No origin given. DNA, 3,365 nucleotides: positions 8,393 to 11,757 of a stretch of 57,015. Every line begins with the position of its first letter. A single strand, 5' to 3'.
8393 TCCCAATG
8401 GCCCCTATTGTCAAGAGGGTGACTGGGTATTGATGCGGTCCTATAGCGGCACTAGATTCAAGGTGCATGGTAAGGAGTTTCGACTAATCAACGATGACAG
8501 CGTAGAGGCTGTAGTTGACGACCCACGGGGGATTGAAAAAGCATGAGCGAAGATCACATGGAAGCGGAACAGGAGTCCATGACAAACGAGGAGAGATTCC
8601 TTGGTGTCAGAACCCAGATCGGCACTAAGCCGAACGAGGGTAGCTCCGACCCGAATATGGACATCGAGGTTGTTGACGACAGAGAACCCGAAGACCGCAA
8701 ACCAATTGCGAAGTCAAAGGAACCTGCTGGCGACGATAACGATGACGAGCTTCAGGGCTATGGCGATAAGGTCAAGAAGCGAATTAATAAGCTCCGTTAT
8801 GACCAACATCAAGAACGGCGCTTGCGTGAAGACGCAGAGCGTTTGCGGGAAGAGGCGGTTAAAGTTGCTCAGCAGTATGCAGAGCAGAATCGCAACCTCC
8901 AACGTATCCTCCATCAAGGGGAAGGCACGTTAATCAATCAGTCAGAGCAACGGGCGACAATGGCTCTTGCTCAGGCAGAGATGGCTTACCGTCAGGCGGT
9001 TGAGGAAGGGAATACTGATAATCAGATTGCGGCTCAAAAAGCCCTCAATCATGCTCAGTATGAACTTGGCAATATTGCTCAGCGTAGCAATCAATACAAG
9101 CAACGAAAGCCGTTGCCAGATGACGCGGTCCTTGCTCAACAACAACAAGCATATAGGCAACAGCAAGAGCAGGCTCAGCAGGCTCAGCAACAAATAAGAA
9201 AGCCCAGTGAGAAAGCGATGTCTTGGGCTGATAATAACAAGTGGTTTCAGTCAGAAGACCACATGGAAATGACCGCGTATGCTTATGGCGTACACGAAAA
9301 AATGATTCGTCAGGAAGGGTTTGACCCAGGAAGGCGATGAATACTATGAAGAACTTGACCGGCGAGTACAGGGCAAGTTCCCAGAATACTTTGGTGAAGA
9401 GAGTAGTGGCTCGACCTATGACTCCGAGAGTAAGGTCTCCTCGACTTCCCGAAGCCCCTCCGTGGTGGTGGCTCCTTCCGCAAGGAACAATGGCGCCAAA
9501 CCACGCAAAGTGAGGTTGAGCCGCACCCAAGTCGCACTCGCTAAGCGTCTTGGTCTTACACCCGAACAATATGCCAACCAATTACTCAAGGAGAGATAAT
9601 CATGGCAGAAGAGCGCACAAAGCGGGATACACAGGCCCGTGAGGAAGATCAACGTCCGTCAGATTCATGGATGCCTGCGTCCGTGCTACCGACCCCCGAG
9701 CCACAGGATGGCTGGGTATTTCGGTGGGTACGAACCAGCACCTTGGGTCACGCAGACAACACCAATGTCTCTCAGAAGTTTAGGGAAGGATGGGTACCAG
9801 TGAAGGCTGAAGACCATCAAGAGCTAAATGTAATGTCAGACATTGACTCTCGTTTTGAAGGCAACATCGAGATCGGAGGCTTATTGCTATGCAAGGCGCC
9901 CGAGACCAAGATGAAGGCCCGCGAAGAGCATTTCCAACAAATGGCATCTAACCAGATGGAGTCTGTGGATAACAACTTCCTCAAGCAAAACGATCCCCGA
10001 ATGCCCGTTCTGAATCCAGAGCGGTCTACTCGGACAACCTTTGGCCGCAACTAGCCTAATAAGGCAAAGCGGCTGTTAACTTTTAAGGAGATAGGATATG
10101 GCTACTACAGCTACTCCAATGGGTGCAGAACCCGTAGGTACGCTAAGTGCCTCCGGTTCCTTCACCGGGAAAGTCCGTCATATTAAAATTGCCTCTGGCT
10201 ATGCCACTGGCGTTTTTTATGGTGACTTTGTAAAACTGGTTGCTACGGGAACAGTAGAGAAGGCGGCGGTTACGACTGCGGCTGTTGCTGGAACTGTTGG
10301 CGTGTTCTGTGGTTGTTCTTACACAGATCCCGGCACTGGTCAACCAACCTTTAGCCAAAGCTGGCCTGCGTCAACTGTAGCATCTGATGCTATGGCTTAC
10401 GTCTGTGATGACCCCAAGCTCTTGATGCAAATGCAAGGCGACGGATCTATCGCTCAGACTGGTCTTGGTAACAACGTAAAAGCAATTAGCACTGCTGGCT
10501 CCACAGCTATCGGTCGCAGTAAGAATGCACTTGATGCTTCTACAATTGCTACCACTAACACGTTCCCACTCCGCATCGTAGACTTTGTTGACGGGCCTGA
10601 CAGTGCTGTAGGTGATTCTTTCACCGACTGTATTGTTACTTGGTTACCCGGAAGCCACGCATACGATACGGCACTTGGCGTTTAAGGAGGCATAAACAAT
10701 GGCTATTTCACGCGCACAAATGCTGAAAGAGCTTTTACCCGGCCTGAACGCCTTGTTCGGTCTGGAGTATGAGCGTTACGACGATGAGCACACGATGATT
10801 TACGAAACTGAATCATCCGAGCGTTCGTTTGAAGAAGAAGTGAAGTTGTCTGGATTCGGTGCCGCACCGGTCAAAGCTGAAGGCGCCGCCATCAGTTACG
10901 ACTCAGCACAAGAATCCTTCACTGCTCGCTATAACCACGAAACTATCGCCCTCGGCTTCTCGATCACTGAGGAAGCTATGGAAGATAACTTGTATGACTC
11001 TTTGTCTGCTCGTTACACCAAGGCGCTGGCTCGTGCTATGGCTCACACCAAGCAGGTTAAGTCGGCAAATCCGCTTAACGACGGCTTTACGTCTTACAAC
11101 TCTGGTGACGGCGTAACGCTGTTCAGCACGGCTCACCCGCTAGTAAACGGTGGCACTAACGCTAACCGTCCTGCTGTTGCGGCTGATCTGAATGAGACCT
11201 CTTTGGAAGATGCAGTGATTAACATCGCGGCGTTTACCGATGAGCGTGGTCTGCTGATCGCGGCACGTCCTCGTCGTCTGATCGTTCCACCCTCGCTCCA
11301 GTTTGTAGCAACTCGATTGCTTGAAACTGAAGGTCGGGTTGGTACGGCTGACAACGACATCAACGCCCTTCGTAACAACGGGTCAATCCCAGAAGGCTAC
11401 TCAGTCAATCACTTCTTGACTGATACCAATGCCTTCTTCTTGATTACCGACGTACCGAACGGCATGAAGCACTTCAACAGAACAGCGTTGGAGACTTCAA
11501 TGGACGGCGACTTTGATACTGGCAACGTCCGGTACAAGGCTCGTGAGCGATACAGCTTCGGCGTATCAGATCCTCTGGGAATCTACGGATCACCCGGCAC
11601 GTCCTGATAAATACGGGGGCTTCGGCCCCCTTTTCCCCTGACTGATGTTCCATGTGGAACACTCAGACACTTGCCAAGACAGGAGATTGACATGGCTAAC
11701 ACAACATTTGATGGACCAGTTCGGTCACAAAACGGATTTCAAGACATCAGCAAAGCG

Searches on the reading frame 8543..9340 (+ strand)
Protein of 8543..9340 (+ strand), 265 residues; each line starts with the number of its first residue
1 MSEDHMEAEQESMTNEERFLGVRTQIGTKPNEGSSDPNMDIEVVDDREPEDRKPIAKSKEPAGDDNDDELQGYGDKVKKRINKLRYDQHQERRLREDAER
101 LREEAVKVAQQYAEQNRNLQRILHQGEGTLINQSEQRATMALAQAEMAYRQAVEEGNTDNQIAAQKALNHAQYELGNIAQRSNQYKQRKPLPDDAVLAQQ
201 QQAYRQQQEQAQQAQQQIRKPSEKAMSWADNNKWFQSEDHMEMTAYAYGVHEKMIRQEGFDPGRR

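Call 50: search_protein_families(library=phrogs, proteins=[window:8543-9340:+], max_evalue=0.001)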
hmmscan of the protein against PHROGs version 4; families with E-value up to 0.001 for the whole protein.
window:8543-9340:+ (265 aa): 1 family
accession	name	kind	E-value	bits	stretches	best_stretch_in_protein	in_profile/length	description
phrog_28737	-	unknown function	2.4e-22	80.9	1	9-262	24-259/341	-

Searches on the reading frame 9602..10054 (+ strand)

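Call 50: search_protein_families(library=phrogs, proteins=[window:9602-10054:+], max_evalue=0.001)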
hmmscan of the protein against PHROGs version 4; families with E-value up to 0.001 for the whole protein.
window:9602-10054:+ (150 aa): 1 family
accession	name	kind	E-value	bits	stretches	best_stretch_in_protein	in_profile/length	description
phrog_36003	-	unknown function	4.5e-26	92.7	1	2-148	7-151/156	-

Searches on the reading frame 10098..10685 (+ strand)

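Call 50: search_protein_families(library=phrogs, proteins=[window:10098-10685:+], max_evalue=0.001)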
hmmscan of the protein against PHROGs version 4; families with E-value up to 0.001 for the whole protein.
window:10098-10685:+ (195 aa): 1 family
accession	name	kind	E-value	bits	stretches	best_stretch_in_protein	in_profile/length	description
phrog_37556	-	unknown function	1.1e-17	65.4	1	30-170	29-163/187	-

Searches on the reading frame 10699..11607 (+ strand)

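Call 50: search_protein_families(library=phrogs, proteins=[window:10699-11607:+], max_evalue=0.001)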
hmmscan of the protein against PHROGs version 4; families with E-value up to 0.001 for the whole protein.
window:10699-11607:+ (302 aa): 3 families
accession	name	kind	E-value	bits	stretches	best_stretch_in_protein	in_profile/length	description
phrog_371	-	head and packaging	3.2e-24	86.8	2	1-153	1-150/303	major head protein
phrog_4523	-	head and packaging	2.5e-09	37.4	1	48-300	402-643/644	major head and protease protein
phrog_133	-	head and packaging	4.5e-09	36.5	1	46-251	422-614/668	head maturation protease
